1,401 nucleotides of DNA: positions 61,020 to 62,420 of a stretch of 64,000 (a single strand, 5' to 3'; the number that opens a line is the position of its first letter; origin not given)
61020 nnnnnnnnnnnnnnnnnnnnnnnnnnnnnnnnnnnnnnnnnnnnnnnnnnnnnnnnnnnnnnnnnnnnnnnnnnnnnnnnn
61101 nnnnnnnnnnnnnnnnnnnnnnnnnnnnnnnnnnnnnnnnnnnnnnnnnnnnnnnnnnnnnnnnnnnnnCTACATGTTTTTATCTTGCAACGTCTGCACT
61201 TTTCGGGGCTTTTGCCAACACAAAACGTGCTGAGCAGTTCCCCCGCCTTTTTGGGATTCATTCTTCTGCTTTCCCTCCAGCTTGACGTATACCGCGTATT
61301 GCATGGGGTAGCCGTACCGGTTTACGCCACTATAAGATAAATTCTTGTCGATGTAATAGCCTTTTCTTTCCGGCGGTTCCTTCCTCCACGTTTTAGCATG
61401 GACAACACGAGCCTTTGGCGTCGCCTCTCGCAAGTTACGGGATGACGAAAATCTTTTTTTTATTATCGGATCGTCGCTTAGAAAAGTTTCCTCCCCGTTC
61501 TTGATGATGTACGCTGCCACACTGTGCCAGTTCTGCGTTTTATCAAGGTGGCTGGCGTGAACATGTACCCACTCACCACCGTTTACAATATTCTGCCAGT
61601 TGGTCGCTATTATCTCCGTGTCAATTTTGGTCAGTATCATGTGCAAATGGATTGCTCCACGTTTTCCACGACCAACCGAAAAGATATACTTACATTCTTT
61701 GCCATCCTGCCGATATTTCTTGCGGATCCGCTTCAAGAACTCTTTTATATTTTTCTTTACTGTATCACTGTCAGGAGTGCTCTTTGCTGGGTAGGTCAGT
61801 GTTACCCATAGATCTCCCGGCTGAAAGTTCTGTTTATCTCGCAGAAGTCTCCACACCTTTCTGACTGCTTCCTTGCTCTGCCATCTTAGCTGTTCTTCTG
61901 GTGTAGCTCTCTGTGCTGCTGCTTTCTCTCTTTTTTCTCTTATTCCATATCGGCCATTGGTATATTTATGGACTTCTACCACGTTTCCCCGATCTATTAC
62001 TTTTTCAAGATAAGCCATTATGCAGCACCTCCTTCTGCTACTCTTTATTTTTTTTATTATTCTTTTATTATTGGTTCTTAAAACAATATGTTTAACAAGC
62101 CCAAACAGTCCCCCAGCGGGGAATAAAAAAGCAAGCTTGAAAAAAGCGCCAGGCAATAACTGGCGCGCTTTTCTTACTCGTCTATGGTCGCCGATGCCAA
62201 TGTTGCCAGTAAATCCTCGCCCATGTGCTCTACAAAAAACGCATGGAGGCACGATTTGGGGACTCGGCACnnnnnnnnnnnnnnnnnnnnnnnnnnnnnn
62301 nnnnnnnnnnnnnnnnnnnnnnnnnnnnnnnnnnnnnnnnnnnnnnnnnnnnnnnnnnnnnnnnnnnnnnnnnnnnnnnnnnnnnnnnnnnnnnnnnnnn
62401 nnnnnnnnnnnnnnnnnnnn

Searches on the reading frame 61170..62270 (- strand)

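Call 27: search_protein_families(library=phrogs, proteins=[window:61170-62270:-], max_evalue=0.00001)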
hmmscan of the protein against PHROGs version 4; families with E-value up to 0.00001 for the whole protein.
window:61170-62270:- (366 aa): 2 families
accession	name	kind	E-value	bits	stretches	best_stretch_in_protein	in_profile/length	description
phrog_3584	-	DNA, RNA and nucleotide metabolism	2.7e-42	146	1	85-342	3-260/265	replication initiation protein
phrog_3419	-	DNA, RNA and nucleotide metabolism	1.8e-16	61.5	1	96-293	45-240/289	rolling circle DNA replication initiation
